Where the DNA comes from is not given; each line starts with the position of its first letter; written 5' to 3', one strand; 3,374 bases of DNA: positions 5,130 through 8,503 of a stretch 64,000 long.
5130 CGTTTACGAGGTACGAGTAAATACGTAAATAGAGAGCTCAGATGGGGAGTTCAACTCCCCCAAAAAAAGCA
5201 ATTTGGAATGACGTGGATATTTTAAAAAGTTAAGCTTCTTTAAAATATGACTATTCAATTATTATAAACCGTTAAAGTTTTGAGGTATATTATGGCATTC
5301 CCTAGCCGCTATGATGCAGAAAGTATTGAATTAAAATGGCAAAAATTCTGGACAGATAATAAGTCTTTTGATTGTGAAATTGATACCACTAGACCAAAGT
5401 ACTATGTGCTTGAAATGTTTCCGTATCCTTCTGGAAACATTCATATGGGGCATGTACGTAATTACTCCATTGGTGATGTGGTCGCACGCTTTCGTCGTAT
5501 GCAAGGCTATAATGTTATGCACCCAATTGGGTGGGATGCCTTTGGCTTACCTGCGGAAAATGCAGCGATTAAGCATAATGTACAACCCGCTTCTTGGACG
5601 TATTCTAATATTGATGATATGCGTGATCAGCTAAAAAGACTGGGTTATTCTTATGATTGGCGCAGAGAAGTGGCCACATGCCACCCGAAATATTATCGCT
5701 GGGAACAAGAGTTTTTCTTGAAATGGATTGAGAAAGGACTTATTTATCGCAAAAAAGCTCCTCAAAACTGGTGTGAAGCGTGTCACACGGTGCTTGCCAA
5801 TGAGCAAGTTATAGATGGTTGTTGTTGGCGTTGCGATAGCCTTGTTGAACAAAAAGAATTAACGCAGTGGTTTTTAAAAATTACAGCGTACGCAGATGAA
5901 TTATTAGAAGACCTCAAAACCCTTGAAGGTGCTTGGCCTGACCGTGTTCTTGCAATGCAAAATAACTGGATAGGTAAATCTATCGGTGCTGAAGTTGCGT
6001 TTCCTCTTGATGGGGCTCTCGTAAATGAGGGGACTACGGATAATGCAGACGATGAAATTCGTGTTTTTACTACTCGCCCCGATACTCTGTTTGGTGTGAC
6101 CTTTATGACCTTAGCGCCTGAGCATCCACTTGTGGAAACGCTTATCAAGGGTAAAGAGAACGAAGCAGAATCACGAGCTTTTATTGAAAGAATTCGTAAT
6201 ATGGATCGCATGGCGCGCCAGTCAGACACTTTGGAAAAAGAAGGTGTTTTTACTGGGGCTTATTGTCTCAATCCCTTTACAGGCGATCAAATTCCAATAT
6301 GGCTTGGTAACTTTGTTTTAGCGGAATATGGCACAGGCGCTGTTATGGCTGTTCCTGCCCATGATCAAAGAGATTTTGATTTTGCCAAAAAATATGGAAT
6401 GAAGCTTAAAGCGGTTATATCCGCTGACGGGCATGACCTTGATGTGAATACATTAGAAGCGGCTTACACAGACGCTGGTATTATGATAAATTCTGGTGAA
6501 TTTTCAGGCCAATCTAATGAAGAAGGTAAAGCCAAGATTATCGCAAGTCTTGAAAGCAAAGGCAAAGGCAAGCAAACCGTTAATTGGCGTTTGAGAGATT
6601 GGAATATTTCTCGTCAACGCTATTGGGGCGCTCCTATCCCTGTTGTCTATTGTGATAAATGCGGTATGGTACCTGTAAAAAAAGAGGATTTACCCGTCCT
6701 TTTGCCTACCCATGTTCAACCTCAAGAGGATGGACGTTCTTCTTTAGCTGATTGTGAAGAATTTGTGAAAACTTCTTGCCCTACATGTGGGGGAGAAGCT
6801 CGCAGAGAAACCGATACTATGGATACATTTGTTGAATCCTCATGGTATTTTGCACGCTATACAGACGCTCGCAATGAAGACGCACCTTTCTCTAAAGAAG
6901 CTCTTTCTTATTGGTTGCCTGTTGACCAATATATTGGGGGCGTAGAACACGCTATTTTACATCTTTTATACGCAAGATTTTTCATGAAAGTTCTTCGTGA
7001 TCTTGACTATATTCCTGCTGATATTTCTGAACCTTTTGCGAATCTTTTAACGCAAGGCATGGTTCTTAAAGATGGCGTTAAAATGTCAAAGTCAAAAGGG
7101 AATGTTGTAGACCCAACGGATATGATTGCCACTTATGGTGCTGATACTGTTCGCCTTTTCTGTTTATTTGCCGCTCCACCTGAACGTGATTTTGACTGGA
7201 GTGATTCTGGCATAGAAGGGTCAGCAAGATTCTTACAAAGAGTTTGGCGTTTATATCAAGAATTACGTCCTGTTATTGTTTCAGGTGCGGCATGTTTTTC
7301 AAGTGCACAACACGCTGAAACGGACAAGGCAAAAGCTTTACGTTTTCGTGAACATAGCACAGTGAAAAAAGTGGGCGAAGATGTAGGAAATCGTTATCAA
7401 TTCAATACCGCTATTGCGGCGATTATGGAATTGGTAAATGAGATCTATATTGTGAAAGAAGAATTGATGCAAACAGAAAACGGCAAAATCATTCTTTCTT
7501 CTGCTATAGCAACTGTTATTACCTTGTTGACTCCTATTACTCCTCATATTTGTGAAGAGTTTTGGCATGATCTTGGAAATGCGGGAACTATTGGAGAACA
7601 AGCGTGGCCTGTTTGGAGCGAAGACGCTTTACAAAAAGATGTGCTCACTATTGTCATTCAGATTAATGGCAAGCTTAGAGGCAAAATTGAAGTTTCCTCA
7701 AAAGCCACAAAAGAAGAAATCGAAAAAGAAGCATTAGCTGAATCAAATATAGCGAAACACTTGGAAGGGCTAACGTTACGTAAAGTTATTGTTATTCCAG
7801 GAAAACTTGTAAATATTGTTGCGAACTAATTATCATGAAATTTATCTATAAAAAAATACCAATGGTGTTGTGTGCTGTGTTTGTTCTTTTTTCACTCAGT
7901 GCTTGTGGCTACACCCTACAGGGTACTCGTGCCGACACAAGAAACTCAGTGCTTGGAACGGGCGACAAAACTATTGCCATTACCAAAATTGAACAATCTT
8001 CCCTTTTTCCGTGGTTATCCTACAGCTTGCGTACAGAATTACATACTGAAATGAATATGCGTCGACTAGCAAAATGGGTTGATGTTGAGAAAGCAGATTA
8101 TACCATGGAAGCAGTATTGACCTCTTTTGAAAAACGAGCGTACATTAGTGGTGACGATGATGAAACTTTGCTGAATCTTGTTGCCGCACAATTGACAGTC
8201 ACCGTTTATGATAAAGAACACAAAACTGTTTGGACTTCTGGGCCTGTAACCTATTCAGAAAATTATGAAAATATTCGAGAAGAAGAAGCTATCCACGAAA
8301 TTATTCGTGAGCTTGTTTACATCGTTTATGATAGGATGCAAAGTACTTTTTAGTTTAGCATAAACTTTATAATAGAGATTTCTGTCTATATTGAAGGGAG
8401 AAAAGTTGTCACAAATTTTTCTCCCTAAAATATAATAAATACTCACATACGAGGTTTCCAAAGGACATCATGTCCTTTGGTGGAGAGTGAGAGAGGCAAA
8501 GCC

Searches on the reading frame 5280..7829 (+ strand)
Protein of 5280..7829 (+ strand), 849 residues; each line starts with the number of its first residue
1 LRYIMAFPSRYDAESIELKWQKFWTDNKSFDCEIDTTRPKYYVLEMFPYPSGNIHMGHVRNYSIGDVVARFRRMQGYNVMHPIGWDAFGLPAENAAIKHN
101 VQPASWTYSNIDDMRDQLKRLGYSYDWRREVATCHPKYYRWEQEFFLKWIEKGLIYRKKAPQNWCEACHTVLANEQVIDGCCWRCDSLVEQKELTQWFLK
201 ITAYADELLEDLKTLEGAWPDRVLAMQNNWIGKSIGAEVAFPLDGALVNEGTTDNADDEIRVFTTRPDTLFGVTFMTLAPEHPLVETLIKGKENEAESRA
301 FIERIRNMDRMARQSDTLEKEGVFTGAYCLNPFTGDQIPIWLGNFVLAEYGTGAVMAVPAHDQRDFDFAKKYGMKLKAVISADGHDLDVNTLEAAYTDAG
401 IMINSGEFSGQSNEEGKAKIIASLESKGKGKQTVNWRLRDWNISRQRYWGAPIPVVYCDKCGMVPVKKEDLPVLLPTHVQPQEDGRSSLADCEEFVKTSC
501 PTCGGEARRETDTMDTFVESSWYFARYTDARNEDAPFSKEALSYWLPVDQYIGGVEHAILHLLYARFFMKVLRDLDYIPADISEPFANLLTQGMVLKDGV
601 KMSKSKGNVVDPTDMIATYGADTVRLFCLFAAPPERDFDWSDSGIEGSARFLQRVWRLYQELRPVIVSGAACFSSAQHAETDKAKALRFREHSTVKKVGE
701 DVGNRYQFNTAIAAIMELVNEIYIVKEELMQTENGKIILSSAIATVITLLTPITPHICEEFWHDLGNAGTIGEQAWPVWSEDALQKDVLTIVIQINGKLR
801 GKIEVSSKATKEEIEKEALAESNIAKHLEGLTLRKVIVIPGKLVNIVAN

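Call 14: search_protein_families(library=ncbifam, proteins=[window:5280-7829:+])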
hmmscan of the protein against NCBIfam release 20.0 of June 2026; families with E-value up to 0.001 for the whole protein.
window:5280-7829:+ (849 aa): 23 families
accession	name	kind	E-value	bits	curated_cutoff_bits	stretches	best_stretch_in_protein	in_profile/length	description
TIGR00396.1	leuS_bact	equivalog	0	1101.6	548.4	2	11-597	1-569/843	leucine--tRNA ligase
TIGR00422.1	valS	equivalog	9.2e-105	351.5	612.1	3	436-800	394-738/863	valine--tRNA ligase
NF009687.0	PRK13208.1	equivalog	2.1e-96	323.9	738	3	6-177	5-189/801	valine--tRNA ligase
NF004349.1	PRK05729.1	equivalog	1.1e-85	288.5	704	3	437-815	390-740/860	valine--tRNA ligase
NF008957.0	PRK12300.1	subfamily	4.1e-85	286.5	677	4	537-791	569-805/946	leucine--tRNA ligase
TIGR00392.1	ileS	equivalog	5.5e-78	263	621.4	3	438-789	460-816/861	isoleucine--tRNA ligase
TIGR00395.1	leuS_arch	equivalog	7.3e-72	242.7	648.5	3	541-796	567-807/938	leucine--tRNA ligase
NF011492.0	PRK14900.1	equivalog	2.7e-52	177.8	1783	3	437-768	406-710/1044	valine--tRNA ligase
NF000540.1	alt_ValS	exception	2.2e-48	164.9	900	3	439-820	430-801/827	valine--tRNA ligase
TIGR00398.1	metG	equivalog_domain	3.1e-41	141.7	336.35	2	47-187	7-144/530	methionine--tRNA ligase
NF008900.0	PRK12267.1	equivalog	2.7e-33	115.4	598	2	39-212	4-176/648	methionine--tRNA ligase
NF000258.1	MupB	exception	6.4e-32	110.3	1900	2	438-642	438-628/1033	mupirocin-resistant isoleucine--tRNA ligase MupB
NF001100.0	PRK00133.1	equivalog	8.7e-31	107.2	587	3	41-186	7-149/676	methionine--tRNA ligase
NF000257.1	MupA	exception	2.2e-29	101.9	1900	2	437-652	433-637/1024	mupirocin-resistant isoleucine--tRNA ligase MupA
NF040702.1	ileS_w_GNAT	exception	1.4e-28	99.1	1999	3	6-176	12-206/1100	isoleucine--tRNA ligase, N-acetyltransferase domain-containing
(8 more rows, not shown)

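Call 31: find_homologous_proteins(query=window:5280-7829:+, max_evalue=1e-100)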
Query window:5280-7829:+ (849 aa): 8000 proteins with E <= 1e-100 among 8000 candidates; the best 120 are listed.
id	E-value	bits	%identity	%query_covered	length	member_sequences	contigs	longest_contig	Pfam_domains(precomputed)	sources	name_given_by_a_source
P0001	0.0e+0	1992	100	100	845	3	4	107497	PF09334.18,PF01406.26,PF08264.20,PF13603.13,PF01921.25,PF00133.29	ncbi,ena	-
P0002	0.0e+0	1700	84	100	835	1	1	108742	PF09334.18,PF01406.26,PF08264.20,PF13603.13,PF01921.25,PF00133.29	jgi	-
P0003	0.0e+0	1603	80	100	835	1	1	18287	PF09334.18,PF01406.26,PF08264.20,PF13603.13,PF01921.25,PF00133.29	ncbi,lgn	-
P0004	0.0e+0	1594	79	100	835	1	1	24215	PF09334.18,PF01406.26,PF08264.20,PF13603.13,PF00133.29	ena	-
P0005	0.0e+0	1593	79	100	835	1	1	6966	PF09334.18,PF01406.26,PF08264.20,PF13603.13,PF01921.25,PF00133.29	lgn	-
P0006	0.0e+0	1592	79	100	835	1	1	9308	PF09334.18,PF01406.26,PF08264.20,PF13603.13,PF01921.25,PF00133.29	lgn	-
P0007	0.0e+0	1589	79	100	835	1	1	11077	PF09334.18,PF01406.26,PF08264.20,PF13603.13,PF01921.25,PF00133.29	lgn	-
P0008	0.0e+0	1579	78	100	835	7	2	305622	PF09334.18,PF01406.26,PF08264.20,PF13603.13,PF01921.25,PF00133.29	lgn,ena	-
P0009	0.0e+0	1578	78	100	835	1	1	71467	PF09334.18,PF01406.26,PF08264.20,PF13603.13,PF01921.25,PF00133.29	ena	-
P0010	0.0e+0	1574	78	100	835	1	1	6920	PF09334.18,PF01406.26,PF08264.20,PF13603.13,PF01921.25,PF00133.29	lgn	-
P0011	0.0e+0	1572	78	100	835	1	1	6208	PF09334.18,PF01406.26,PF08264.20,PF13603.13,PF01921.25,PF00133.29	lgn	-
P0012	0.0e+0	1568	78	100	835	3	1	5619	PF09334.18,PF01406.26,PF08264.20,PF13603.13,PF01921.25,PF00133.29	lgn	-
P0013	0.0e+0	1560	77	100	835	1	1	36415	PF09334.18,PF01406.26,PF08264.20,PF13603.13,PF01921.25,PF00133.29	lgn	-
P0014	0.0e+0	1558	77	100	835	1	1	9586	PF09334.18,PF01406.26,PF08264.20,PF13603.13,PF01921.25,PF00133.29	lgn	-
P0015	0.0e+0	1557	77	100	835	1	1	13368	PF09334.18,PF01406.26,PF08264.20,PF13603.13,PF01921.25,PF00133.29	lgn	-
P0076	0.0e+0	1428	70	100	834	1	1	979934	PF09334.18,PF01406.26,PF08264.20,PF13603.13,PF00133.29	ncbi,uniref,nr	ncbi:leucine--tRNA ligase [Mailhella massiliensis]|uniref:leucine--tRNA ligase n=1 Tax=Mailhella mas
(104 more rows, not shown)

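Call 32: find_encoding_contigs(protein=P0002, flank=10000, max_places=3)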
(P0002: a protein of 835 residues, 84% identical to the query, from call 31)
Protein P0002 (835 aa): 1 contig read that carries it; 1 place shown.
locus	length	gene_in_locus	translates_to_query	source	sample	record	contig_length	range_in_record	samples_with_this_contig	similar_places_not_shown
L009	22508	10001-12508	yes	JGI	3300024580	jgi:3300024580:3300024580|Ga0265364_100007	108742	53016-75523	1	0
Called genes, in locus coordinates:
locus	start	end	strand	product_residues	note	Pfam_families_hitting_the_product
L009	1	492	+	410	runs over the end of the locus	PF01546:Peptidase_M20, PF07687:M20_dimer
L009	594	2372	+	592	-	PF00916:Sulfate_transp, PF01740:STAS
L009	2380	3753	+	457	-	PF13439:Glyco_transf_4, PF00534:Glycos_transf_1 (weak), PF13692:Glyco_trans_1_4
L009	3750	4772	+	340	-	PF01212:Beta_elim_lyase, PF00266:Aminotran_5 (faint)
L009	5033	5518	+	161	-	PF00383:dCMP_cyt_deam_1, PF14437:MafB19-deam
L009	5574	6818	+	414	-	PF00383:dCMP_cyt_deam_1, PF14437:MafB19-deam, PF01872:RibD_C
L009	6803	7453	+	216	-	PF00677:Lum_binding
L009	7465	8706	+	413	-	PF00926:DHBP_synthase, PF00925:GTP_cyclohydro2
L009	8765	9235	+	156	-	PF00885:DMRL_synthase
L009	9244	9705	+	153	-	PF01029:NusB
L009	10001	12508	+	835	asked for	PF00133:tRNA-synt_1, PF01921:tRNA-synt_1f (faint), PF01406:tRNA-synt_1e (faint), PF09334:tRNA-synt_1g, PF13603:tRNA-synt_1_2, PF00133:tRNA-synt_1, PF09334:tRNA-synt_1g (weak), PF08264:Anticodon_1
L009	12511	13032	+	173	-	PF04390:LptE (weak)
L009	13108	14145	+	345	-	-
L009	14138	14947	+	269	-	PF04002:RadC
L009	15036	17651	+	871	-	PF02190:LON_substr_bdg, PF00004:AAA, PF07724:AAA_2 (faint), PF07728:AAA_5, PF22667:Lon_lid, PF05362:Lon_C, PF13541:ChlI (weak)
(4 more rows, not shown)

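Call 33: find_encoding_contigs(protein=P0008, flank=10000, max_places=3)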
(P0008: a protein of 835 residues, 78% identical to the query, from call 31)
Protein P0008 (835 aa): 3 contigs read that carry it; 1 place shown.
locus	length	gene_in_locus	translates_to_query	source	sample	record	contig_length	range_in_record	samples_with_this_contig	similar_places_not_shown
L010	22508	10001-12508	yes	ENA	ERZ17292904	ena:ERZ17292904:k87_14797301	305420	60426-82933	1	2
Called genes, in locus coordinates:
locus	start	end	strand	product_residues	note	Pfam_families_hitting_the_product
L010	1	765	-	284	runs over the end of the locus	PF00491:Arginase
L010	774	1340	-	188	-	-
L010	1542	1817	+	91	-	PF20657:DUF6811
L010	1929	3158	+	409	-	PF01546:Peptidase_M20, PF07687:M20_dimer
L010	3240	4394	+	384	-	PF13439:Glyco_transf_4, PF13579:Glyco_trans_4_4 (weak), PF00534:Glycos_transf_1, PF13692:Glyco_trans_1_4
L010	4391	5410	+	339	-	PF01212:Beta_elim_lyase, PF00155:Aminotran_1_2 (weak), PF00266:Aminotran_5 (weak)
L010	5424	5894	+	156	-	PF00383:dCMP_cyt_deam_1, PF14437:MafB19-deam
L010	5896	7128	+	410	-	PF00383:dCMP_cyt_deam_1, PF14437:MafB19-deam (weak), PF01872:RibD_C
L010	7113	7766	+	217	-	PF00677:Lum_binding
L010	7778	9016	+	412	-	PF00926:DHBP_synthase, PF00925:GTP_cyclohydro2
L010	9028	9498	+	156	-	PF00885:DMRL_synthase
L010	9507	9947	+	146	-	PF01029:NusB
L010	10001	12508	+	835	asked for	PF00133:tRNA-synt_1, PF01921:tRNA-synt_1f (faint), PF01406:tRNA-synt_1e (faint), PF09334:tRNA-synt_1g, PF13603:tRNA-synt_1_2, PF00133:tRNA-synt_1, PF09334:tRNA-synt_1g, PF08264:Anticodon_1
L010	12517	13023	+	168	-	-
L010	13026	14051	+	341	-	-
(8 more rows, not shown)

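Call 34: find_encoding_contigs(protein=P0003, flank=10000, max_places=3)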
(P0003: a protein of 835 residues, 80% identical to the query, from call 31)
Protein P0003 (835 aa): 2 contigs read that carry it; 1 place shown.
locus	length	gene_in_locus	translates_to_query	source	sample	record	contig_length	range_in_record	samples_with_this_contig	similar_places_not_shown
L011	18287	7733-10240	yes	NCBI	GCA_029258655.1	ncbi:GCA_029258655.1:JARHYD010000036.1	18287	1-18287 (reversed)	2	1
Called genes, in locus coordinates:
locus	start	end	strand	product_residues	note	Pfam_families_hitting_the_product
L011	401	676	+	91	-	PF01649:Ribosomal_S20p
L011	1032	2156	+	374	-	PF13439:Glyco_transf_4, PF00534:Glycos_transf_1, PF13692:Glyco_trans_1_4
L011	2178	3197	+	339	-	PF01212:Beta_elim_lyase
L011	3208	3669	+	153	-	PF00383:dCMP_cyt_deam_1, PF14437:MafB19-deam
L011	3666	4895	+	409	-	PF00383:dCMP_cyt_deam_1, PF14437:MafB19-deam, PF01872:RibD_C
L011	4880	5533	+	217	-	PF00677:Lum_binding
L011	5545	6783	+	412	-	PF00926:DHBP_synthase, PF00925:GTP_cyclohydro2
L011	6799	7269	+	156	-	PF00885:DMRL_synthase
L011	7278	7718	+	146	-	PF01029:NusB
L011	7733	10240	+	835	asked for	PF00133:tRNA-synt_1, PF01921:tRNA-synt_1f (faint), PF01406:tRNA-synt_1e (faint), PF09334:tRNA-synt_1g, PF13603:tRNA-synt_1_2, PF00133:tRNA-synt_1, PF09334:tRNA-synt_1g (weak), PF08264:Anticodon_1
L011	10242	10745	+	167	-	-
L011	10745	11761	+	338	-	-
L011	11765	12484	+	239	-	PF20582:UPF0758_N (weak), PF04002:RadC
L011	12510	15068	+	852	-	PF07724:AAA_2 (faint), PF02190:LON_substr_bdg, PF13401:AAA_22 (faint), PF00004:AAA, PF07728:AAA_5, PF22667:Lon_lid, PF05362:Lon_C, PF13541:ChlI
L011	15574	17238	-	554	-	PF00920:ILVD_EDD_N, PF24877:ILV_EDD_C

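Call 62: list_cluster_members(proteins=[P0001, P0003, P0008, L012:10000-11256:+, L012:9000-9914:-, L012:2418-3212:+, L012:3484-4290:-, L002:2034-3332:+])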
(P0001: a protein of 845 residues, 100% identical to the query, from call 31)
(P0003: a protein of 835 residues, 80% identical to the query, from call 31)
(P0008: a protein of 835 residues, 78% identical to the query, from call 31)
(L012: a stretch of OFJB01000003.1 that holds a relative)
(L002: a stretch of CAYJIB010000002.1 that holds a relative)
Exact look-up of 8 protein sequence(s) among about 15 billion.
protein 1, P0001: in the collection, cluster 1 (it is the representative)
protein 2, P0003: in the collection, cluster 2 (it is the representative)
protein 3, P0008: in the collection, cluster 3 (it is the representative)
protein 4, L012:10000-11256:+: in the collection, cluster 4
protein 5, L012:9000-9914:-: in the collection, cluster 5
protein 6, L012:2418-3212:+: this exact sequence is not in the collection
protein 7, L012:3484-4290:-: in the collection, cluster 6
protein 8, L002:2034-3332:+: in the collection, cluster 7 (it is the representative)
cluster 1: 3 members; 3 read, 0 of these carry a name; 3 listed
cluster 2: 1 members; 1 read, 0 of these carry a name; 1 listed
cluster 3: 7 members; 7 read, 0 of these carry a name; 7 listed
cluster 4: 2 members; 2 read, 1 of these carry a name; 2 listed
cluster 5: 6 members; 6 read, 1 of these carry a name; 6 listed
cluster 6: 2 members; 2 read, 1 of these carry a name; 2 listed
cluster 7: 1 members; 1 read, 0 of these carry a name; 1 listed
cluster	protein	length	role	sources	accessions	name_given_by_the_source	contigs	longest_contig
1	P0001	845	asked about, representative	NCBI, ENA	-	-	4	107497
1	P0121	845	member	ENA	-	-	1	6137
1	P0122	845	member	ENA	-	-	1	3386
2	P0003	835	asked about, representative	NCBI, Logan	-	-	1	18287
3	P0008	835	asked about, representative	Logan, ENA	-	-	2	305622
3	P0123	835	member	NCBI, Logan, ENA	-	-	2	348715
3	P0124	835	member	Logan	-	-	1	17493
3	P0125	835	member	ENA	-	-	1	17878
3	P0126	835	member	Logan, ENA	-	-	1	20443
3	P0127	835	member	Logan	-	-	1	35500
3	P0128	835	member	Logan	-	-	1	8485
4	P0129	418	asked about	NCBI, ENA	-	-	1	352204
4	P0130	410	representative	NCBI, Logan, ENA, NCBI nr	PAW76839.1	MAG: hypothetical protein B9S32_13970 [Verrucomicrobia bacterium Tous-C9LFEB]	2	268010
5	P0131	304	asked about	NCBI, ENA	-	-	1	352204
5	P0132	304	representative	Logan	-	-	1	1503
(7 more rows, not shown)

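Call 93: find_encoding_contigs(protein=P0076, flank=10000, max_places=1)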
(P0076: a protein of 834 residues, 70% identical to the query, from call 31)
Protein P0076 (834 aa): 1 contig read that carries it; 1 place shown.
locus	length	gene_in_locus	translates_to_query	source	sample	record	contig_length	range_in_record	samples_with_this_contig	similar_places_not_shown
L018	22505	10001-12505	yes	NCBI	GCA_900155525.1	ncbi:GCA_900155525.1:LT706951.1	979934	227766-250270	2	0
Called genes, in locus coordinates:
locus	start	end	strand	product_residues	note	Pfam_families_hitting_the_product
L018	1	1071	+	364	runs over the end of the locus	PF00195:Chal_sti_synt_N, PF08545:ACP_syn_III, PF08541:ACP_syn_III_C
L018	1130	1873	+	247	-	PF00106:adh_short, PF08659:KR, PF13561:adh_short_C2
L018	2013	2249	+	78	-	PF00550:PP-binding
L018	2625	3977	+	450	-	PF00109:ketoacyl-synt, PF02801:Ketoacyl-synt_C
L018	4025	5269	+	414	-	PF00464:SHMT, PF01212:Beta_elim_lyase (weak), PF00155:Aminotran_1_2 (weak)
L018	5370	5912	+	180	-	PF00383:dCMP_cyt_deam_1, PF14437:MafB19-deam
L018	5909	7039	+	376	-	PF00383:dCMP_cyt_deam_1, PF14437:MafB19-deam, PF01872:RibD_C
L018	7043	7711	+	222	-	PF00677:Lum_binding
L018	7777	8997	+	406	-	PF00926:DHBP_synthase, PF00925:GTP_cyclohydro2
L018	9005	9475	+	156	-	PF00885:DMRL_synthase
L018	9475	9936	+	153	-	PF01029:NusB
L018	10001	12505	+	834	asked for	PF00133:tRNA-synt_1, PF01406:tRNA-synt_1e (faint), PF09334:tRNA-synt_1g, PF13603:tRNA-synt_1_2, PF00133:tRNA-synt_1, PF09334:tRNA-synt_1g, PF08264:Anticodon_1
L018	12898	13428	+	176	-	-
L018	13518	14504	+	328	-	-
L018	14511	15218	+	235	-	PF20582:UPF0758_N (weak), PF04002:RadC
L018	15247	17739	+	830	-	PF02190:LON_substr_bdg, PF13401:AAA_22 (faint), PF00004:AAA, PF07728:AAA_5, PF22667:Lon_lid, PF05362:Lon_C, PF13541:ChlI (faint)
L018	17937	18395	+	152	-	PF01797:Y1_Tnp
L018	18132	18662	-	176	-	-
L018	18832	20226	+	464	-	PF00083:Sugar_tr, PF07690:MFS_1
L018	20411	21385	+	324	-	-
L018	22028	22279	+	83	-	PF13441:Gly-zipper_YMGG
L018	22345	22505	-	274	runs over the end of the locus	PF12911:OppC_N, PF00528:BPD_transp_1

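Call 94: find_encoding_contigs(protein=P0009, flank=10000, max_places=1)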
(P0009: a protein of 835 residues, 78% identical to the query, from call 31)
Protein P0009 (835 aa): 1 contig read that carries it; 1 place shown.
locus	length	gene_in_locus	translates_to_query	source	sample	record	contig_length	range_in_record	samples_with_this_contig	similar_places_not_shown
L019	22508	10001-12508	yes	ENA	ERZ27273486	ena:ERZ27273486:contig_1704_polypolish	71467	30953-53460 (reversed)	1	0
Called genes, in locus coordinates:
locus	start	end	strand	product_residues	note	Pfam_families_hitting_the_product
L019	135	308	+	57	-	PF02092:tRNA_synt_2f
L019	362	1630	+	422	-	PF02092:tRNA_synt_2f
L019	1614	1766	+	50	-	-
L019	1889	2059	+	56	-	-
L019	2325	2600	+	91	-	PF01649:Ribosomal_S20p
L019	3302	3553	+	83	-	-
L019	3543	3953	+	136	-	PF13439:Glyco_transf_4 (weak)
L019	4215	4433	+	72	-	-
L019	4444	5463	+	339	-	PF01212:Beta_elim_lyase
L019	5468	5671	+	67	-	PF00383:dCMP_cyt_deam_1, PF14437:MafB19-deam (weak)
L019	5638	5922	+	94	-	PF00383:dCMP_cyt_deam_1, PF14437:MafB19-deam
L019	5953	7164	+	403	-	PF00383:dCMP_cyt_deam_1, PF14437:MafB19-deam, PF01872:RibD_C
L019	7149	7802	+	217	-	PF00677:Lum_binding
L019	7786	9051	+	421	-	PF00926:DHBP_synthase, PF00925:GTP_cyclohydro2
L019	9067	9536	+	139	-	PF00885:DMRL_synthase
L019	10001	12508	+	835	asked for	PF00133:tRNA-synt_1, PF01921:tRNA-synt_1f (faint), PF01406:tRNA-synt_1e (faint), PF09334:tRNA-synt_1g, PF13603:tRNA-synt_1_2, PF00133:tRNA-synt_1, PF09334:tRNA-synt_1g (weak), PF08264:Anticodon_1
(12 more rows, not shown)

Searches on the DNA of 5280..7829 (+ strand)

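Call 64: search_rna_families(sources=[L001, L002, L009, L010, L011, L012, L013, L017], threshold=gathering)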
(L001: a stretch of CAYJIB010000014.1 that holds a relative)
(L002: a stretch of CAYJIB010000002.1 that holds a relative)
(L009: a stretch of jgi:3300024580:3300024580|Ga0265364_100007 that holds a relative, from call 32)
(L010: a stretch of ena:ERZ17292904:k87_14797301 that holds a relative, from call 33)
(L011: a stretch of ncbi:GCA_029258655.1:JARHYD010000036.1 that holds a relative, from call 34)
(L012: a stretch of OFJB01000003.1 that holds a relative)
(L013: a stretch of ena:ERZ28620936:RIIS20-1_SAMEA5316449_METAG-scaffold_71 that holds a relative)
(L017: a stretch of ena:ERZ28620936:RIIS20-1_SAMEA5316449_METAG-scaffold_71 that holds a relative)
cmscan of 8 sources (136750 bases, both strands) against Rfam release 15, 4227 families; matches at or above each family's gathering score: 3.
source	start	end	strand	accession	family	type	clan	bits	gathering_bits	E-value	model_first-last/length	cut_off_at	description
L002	1873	1979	+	RF00059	TPP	Cis-reg; riboswitch;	-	77.3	54.3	3.4e-13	1-105/105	no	TPP riboswitch aptamer (THI element)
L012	3304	3376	-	RF00005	tRNA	Gene; tRNA;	CL00001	73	29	1e-13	1-71/71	no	tRNA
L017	19905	19977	+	RF00005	tRNA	Gene; tRNA;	CL00001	62.7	29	6.9e-11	1-71/71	no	tRNA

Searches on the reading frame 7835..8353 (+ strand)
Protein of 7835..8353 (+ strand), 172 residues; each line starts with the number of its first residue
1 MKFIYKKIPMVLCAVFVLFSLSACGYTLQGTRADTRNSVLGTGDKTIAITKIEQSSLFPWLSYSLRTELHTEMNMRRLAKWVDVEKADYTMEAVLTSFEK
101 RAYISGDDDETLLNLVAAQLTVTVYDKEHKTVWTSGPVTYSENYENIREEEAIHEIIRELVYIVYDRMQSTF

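Call 14: search_protein_families(library=ncbifam, proteins=[window:7835-8353:+])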
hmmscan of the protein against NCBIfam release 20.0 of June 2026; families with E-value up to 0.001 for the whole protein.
window:7835-8353:+ (172 aa): 0 families

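Call 53: search_protein_families(library=pfam, proteins=[window:7835-8353:+])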
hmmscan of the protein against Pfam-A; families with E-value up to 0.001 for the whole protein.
window:7835-8353:+ (172 aa): 1 family
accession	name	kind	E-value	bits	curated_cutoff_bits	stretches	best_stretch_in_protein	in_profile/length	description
PF04390.17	LptE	-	9.5e-08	33.2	23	1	45-168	2-118/118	Lipopolysaccharide-assembly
